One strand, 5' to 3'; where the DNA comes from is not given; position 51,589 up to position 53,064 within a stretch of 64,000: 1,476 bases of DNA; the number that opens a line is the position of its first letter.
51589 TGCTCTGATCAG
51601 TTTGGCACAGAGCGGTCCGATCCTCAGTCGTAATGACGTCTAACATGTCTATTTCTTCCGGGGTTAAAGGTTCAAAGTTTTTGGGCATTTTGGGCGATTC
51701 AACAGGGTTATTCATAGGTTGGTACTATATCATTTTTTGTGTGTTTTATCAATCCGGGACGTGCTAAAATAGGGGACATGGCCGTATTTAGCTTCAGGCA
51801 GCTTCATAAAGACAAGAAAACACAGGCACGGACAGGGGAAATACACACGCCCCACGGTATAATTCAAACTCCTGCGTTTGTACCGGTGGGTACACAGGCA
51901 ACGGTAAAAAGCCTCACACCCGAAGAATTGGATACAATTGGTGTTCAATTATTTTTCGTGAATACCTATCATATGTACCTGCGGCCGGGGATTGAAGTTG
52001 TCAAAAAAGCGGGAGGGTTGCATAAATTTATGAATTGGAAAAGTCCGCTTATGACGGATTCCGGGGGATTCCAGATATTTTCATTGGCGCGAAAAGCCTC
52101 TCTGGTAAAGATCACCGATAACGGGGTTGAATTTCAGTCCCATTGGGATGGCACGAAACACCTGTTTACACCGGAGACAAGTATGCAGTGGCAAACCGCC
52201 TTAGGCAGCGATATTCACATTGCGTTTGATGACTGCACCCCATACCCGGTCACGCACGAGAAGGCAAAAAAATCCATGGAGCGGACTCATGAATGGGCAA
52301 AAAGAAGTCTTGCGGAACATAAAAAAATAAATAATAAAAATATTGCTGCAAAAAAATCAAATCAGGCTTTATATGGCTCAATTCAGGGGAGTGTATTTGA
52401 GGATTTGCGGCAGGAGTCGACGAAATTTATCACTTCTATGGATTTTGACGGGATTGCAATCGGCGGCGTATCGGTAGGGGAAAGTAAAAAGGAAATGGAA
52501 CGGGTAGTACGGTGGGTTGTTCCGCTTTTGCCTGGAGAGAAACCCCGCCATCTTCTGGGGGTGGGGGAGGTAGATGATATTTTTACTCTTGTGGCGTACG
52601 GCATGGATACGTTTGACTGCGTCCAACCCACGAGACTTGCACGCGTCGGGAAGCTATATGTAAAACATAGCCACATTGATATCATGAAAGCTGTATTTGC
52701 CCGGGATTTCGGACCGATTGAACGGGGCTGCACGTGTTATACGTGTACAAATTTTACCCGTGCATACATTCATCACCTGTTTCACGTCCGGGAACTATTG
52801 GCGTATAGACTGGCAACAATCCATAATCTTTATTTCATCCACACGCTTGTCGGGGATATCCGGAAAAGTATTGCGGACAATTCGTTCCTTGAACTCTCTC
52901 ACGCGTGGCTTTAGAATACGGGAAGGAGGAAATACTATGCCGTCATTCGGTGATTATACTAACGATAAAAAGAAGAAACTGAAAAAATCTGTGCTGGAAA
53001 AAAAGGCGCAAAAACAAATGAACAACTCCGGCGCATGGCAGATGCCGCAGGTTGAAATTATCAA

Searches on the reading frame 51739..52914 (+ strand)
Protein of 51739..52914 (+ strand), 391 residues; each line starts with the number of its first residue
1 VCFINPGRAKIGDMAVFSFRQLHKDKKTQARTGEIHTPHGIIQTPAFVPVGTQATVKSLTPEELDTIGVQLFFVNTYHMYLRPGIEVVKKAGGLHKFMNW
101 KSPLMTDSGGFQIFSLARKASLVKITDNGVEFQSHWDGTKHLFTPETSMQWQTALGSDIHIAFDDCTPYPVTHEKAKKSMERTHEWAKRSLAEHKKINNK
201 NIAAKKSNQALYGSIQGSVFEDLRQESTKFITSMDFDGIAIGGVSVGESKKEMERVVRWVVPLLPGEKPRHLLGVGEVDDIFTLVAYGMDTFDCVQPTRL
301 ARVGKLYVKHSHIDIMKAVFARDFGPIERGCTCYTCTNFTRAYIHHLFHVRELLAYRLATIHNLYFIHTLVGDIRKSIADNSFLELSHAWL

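Call 5: search_protein_families(library=pfam, proteins=[window:51739-52914:+], max_evalue=1)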
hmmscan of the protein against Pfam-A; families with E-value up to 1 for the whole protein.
window:51739-52914:+ (391 aa): 3 families
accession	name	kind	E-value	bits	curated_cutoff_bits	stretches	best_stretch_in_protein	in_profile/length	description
PF01702.25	TGT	-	3e-145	484.2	26.3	1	29-389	2-350/357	Queuine tRNA-ribosyltransferase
PF24498.1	Ig_TMEM131L_3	-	0.12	12.8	28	1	59-123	9-74/100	TMEM131L third Ig-like domain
PF02873.21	MurB_C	-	0.2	12.3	27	1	200-249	8-57/99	UDP-N-acetylenolpyruvoylglucosamine reductase, C-terminal domain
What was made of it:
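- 51778..52914 (+): Flanking tgt (queuine tRNA-ribosyltransferase), intact. Pfam TGT E 3e-145 (call 5).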

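Call 15: find_related_loci(query=window:51739-52914:+, collection=genome_contigs, flank=8000)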
Query window:51739-52914:+ (391 aa) in genome_contigs; peptide patterns used: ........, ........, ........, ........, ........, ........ (x = any residue, [..] = any of these).
599 stretches matched a pattern (row limit reached: there are more); 550 encode a relative of the query (tblastn E <= 1e-3); the best 80 are kept; 80 distinct loci.
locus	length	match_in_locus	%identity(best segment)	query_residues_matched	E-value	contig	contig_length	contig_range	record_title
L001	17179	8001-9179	68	14-391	0e+0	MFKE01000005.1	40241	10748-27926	MAG: Candidatus Gottesmanbacteria bacterium RIFOXYB1_FULL_47_11 rifoxyb1_full_scaffold_1187, whole genome shotgun sequen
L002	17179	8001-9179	64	11-390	4e-168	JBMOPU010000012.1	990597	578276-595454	MAG: Patescibacteria group bacterium isolate Betzabe_MAG136 MAG136_14, whole genome shotgun sequence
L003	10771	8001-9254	59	15-391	1e-165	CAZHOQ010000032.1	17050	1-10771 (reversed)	MAG TPA_asm: uncultured Gammaproteobacteria bacterium isolate SRP093185_co1_203 genome assembly, contig: NODE_2181_lengt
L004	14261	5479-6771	59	8-391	4e-164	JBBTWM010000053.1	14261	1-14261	MAG: Patescibacteria group bacterium isolate H41-bin127_1 H41_bin127_1_000000000053, whole genome shotgun sequence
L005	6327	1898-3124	53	16-390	4e-142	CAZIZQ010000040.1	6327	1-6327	MAG TPA_asm: uncultured Gammaproteobacteria bacterium isolate binchicken_co251_1011 genome assembly, contig: NODE_17612_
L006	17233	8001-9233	52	17-391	2e-140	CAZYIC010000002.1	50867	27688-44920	MAG TPA_asm: uncultured Gammaproteobacteria bacterium isolate binchicken_co38_456 genome assembly, contig: NODE_1494_len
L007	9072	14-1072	53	26-390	1e-132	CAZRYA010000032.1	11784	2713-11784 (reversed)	MAG TPA_asm: uncultured Tissierellaceae bacterium isolate SRP294416_co2_74 genome assembly, contig: NODE_7504_length_117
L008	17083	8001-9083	51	17-390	3e-130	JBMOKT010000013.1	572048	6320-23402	MAG: Bacillota bacterium isolate Betzabe_MAG005 MAG005_13, whole genome shotgun sequence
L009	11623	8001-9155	51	19-390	2e-130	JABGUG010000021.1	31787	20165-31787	MAG: Candidatus Parcubacteria bacterium isolate SI034_bin149 k141_2386535, whole genome shotgun sequence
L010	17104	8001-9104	53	30-378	7e-129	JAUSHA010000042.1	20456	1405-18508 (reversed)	MAG: bacterium isolate E14_metabat.bin.161 E14_k141_368923, whole genome shotgun sequence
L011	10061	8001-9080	50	19-391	1e-127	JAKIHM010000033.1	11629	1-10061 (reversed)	Thermovorax subterraneus strain DSM 21563 Scaffold33_1, whole genome shotgun sequence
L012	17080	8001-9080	50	19-391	3e-127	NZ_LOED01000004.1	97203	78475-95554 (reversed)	Fervidicola ferrireducens strain Y170 AN618_contig000004, whole genome shotgun sequence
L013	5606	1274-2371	49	14-391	3e-125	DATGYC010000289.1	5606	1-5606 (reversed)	MAG TPA_asm: Symbiobacteriaceae bacterium isolate SMAG_U10625 k141_517256, whole genome shotgun sequence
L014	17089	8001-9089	49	16-391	8e-124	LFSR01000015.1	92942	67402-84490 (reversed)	MAG: Syntrophomonas sp. DTU018 scaffold552, whole genome shotgun sequence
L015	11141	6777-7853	51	13-386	2e-123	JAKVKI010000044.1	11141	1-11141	MAG: Megasphaera sp. isolate UW_MP_MEG1_1 Ga0455793_002037, whole genome shotgun sequence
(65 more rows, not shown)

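Call 47: search_protein_families(library=pfam, proteins=[L001:6986-7933:-], max_evalue=1)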
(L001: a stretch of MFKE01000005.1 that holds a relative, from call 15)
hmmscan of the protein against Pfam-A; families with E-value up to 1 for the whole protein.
L001:6986-7933:- (315 aa): 0 families

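Call 48: search_protein_families(library=padloc, proteins=[L001:6986-7933:-], max_evalue=1)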
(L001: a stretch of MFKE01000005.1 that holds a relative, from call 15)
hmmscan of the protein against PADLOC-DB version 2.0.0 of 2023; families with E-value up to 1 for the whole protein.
L001:6986-7933:- (315 aa): 0 families

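Call 73: search_protein_families(library=phrogs, proteins=[L001:6986-7933:-], max_evalue=1)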
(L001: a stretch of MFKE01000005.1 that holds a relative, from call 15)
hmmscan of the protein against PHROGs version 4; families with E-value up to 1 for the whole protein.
L001:6986-7933:- (315 aa): 2 families
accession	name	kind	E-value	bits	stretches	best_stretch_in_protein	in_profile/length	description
phrog_9023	-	unknown function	0.069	14.8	1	228-279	19-69/81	-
phrog_15948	-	unknown function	0.089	14.2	1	232-282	46-96/123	-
